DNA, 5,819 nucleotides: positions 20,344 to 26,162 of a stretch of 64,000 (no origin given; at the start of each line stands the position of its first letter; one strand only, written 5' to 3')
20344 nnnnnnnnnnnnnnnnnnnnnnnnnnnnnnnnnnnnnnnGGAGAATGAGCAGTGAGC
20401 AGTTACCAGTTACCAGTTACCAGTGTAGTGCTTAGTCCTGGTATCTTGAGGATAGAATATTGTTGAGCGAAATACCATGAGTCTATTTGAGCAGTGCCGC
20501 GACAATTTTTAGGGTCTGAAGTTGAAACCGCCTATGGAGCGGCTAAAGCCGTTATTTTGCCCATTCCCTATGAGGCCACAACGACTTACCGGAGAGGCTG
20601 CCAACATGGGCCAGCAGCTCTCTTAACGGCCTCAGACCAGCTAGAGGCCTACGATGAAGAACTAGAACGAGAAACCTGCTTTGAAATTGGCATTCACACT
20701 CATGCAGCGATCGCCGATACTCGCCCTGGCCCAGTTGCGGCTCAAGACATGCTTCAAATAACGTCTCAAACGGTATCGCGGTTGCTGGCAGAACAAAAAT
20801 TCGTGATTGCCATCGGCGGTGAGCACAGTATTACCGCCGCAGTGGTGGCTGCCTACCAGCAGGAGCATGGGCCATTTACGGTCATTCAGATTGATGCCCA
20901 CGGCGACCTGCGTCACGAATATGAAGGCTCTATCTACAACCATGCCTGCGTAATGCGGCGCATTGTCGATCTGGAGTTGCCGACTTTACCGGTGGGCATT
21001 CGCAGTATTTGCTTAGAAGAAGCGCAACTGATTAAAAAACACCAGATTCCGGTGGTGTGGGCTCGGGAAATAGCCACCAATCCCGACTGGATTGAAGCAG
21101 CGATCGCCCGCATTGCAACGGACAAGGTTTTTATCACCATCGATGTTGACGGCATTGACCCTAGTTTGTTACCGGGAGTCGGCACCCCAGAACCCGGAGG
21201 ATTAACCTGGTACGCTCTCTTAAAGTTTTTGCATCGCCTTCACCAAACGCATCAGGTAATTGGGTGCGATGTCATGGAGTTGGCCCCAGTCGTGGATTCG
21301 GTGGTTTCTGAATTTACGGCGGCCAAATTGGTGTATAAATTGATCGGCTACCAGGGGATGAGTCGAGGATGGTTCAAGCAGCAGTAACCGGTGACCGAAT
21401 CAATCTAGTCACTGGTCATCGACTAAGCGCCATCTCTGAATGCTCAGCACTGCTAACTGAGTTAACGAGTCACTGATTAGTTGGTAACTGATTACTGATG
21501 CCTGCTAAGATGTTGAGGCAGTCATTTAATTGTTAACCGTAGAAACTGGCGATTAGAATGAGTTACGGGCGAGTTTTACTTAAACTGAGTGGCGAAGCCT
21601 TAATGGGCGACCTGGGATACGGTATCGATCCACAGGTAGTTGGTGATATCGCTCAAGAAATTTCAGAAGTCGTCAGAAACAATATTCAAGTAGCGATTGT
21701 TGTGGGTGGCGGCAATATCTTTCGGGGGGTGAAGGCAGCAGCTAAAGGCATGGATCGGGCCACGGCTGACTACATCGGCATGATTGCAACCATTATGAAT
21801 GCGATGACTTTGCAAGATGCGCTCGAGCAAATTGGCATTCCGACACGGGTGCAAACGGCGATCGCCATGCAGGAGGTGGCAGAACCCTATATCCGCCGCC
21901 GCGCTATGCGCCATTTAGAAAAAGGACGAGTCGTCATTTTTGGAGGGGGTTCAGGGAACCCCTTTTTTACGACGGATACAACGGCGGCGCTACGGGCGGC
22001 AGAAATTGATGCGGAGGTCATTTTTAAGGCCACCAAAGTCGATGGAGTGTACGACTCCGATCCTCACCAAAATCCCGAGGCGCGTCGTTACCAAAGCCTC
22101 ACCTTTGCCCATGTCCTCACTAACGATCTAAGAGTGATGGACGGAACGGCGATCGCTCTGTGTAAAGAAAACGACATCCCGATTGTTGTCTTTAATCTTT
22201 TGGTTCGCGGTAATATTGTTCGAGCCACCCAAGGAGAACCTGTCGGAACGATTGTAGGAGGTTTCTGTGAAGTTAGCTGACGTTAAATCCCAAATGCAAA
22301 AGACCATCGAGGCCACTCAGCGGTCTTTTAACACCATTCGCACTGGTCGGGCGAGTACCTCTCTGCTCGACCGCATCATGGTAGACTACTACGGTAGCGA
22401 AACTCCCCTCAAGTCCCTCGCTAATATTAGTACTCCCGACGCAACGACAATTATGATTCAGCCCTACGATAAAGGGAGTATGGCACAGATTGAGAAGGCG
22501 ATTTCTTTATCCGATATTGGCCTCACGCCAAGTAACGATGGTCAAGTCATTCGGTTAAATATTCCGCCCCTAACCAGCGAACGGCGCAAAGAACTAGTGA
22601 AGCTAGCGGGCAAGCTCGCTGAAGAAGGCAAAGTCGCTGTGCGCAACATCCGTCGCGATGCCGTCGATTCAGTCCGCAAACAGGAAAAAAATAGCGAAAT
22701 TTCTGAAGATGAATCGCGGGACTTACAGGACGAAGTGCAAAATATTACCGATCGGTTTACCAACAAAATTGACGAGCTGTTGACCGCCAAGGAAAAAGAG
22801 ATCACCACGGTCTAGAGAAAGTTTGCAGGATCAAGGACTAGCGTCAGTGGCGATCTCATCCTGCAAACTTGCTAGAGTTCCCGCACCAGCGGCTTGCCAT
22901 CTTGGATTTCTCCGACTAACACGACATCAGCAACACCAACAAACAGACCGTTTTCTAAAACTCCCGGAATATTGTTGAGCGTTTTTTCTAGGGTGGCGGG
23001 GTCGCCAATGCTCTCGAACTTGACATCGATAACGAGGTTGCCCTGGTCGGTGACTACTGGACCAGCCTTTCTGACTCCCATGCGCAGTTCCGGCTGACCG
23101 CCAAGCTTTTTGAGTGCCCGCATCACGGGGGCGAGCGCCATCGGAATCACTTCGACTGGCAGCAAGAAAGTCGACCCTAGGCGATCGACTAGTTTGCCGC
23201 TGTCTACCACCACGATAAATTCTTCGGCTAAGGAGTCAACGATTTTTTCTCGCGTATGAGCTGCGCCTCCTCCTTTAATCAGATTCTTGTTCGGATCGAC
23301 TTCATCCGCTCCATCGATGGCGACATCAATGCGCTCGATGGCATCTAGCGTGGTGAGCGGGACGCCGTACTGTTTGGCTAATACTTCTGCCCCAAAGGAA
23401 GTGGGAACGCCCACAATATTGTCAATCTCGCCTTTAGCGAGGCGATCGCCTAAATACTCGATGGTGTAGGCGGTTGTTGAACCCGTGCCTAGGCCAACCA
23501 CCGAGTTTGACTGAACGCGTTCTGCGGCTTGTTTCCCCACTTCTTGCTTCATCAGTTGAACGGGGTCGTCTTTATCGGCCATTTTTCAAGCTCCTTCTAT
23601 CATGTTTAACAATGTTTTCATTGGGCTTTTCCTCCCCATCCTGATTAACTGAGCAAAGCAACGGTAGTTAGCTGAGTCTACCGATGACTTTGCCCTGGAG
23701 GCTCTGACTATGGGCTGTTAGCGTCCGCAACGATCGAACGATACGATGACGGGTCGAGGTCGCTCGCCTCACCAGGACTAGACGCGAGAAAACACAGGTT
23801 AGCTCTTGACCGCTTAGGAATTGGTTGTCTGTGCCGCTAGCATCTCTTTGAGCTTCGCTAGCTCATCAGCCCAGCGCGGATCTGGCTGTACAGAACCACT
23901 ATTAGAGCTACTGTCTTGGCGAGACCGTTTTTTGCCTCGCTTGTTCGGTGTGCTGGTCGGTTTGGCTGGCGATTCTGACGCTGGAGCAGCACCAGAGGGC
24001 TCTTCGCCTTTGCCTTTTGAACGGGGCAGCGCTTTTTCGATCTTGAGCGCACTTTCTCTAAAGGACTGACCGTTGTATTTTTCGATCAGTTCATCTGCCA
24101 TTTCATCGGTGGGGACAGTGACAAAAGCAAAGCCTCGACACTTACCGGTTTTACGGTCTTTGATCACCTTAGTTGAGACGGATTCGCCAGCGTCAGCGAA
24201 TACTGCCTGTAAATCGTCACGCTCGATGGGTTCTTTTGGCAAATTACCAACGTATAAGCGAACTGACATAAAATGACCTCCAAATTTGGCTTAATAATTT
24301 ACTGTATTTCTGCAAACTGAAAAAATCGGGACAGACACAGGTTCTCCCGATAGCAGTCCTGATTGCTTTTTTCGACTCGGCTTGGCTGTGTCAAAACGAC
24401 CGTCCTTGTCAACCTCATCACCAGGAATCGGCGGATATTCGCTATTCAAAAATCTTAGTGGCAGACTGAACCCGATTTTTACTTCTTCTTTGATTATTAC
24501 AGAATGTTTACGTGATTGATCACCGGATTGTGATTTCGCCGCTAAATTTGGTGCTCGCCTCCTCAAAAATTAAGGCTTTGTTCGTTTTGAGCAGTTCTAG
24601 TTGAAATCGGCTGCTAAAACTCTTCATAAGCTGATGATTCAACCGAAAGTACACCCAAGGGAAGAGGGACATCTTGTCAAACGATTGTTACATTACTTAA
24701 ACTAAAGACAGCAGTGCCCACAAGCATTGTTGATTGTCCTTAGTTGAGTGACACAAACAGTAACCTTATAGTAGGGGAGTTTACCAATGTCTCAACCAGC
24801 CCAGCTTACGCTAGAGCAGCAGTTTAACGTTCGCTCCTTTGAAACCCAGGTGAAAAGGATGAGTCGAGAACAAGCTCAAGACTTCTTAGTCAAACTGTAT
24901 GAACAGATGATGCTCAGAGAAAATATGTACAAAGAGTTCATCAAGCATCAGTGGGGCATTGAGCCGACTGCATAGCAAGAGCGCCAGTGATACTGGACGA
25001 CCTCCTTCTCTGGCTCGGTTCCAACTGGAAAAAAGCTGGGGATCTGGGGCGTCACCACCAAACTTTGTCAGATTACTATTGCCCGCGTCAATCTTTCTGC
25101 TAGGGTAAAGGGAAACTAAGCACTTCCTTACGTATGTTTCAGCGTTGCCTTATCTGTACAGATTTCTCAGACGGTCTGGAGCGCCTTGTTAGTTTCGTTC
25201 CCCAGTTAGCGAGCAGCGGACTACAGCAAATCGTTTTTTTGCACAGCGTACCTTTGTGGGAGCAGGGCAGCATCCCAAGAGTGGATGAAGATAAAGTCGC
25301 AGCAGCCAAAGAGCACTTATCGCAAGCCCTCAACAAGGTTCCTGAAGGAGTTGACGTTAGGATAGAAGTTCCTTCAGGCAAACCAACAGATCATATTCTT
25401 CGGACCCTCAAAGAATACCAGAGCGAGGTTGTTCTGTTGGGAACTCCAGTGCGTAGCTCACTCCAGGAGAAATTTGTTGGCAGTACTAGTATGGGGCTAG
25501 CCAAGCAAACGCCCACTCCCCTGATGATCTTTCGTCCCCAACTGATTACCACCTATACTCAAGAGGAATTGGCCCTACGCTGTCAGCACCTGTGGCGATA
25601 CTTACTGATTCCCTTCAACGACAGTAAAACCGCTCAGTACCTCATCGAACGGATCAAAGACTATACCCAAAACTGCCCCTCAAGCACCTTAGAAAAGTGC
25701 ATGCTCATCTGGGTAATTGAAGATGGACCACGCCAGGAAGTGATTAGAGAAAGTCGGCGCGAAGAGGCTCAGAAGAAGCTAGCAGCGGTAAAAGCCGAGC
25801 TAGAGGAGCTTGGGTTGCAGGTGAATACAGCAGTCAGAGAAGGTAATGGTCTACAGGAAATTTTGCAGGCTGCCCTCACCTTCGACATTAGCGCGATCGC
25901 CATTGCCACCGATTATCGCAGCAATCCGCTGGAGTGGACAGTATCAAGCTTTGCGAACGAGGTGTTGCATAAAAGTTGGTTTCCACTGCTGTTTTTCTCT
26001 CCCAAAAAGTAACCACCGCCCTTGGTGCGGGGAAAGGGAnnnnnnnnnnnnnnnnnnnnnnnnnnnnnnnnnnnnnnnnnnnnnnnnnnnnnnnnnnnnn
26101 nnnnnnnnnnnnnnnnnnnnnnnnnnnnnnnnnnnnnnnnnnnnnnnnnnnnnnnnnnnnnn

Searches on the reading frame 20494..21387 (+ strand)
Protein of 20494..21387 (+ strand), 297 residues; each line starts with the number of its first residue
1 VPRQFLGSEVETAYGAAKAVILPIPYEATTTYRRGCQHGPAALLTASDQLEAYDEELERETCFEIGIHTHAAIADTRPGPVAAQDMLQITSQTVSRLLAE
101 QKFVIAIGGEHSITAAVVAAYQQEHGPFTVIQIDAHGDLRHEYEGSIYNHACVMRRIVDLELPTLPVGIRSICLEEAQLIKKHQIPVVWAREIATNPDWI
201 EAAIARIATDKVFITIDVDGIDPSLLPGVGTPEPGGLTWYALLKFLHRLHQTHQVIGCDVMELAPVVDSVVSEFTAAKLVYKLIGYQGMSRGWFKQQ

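Call 65: search_protein_families(library=pfam, proteins=[window:20494-21387:+], max_evalue=0.000001)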
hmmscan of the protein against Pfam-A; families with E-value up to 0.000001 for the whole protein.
window:20494-21387:+ (297 aa): 1 family
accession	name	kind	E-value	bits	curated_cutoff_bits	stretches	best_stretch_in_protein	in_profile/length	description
PF00491.26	Arginase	-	9.1e-69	232.4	22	1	18-284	2-279/280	Arginase family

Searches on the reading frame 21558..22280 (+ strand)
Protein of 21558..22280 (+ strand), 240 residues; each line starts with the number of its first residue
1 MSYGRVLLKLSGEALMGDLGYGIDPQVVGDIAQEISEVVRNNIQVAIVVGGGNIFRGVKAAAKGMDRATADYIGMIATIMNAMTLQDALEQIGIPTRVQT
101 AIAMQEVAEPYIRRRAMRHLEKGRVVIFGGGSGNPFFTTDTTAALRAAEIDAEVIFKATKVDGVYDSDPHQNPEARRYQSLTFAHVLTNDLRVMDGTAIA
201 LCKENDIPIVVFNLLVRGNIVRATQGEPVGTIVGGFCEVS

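Call 65: search_protein_families(library=pfam, proteins=[window:21558-22280:+], max_evalue=0.000001)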
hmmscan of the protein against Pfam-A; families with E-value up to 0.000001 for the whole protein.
window:21558-22280:+ (240 aa): 1 family
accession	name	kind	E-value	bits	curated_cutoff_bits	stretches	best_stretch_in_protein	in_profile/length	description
PF00696.33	AA_kinase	-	8.3e-37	127.6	24.9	1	5-213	2-234/234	Amino acid kinase family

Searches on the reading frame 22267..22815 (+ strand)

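Call 65: search_protein_families(library=pfam, proteins=[window:22267-22815:+], max_evalue=0.000001)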
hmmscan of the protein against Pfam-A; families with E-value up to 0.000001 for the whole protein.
window:22267-22815:+ (182 aa): 1 family
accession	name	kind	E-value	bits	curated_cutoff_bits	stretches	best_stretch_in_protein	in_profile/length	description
PF01765.24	RRF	-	3.2e-68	229.2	29.7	1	18-179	2-163/164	Ribosome recycling factor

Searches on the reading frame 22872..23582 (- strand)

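Call 65: search_protein_families(library=pfam, proteins=[window:22872-23582:-], max_evalue=0.000001)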
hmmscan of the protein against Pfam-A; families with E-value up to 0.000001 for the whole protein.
window:22872-23582:- (236 aa): 1 family
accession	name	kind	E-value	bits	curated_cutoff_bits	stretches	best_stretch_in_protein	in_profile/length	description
PF06026.20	Rib_5-P_isom_A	-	4.2e-68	228.8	26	1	57-225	1-170/173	Ribose 5-phosphate isomerase A (phosphoriboisomerase A)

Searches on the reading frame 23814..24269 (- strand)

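Call 65: search_protein_families(library=pfam, proteins=[window:23814-24269:-], max_evalue=0.000001)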
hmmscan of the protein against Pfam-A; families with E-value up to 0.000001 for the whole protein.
window:23814-24269:- (151 aa): 1 family
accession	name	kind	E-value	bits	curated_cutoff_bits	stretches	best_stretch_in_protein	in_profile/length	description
PF00076.28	RRM_1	-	1.8e-14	53.8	20.7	1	5-75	1-69/70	RNA recognition motif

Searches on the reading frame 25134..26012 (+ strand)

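Call 62: search_protein_families(library=pfam, proteins=[window:25134-26012:+])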
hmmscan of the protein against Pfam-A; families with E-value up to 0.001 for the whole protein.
window:25134-26012:+ (292 aa): 1 family
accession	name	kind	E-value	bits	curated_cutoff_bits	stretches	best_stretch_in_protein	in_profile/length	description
PF00582.32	Usp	-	1.9e-26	93.8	24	2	1-134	1-141/141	Universal stress protein family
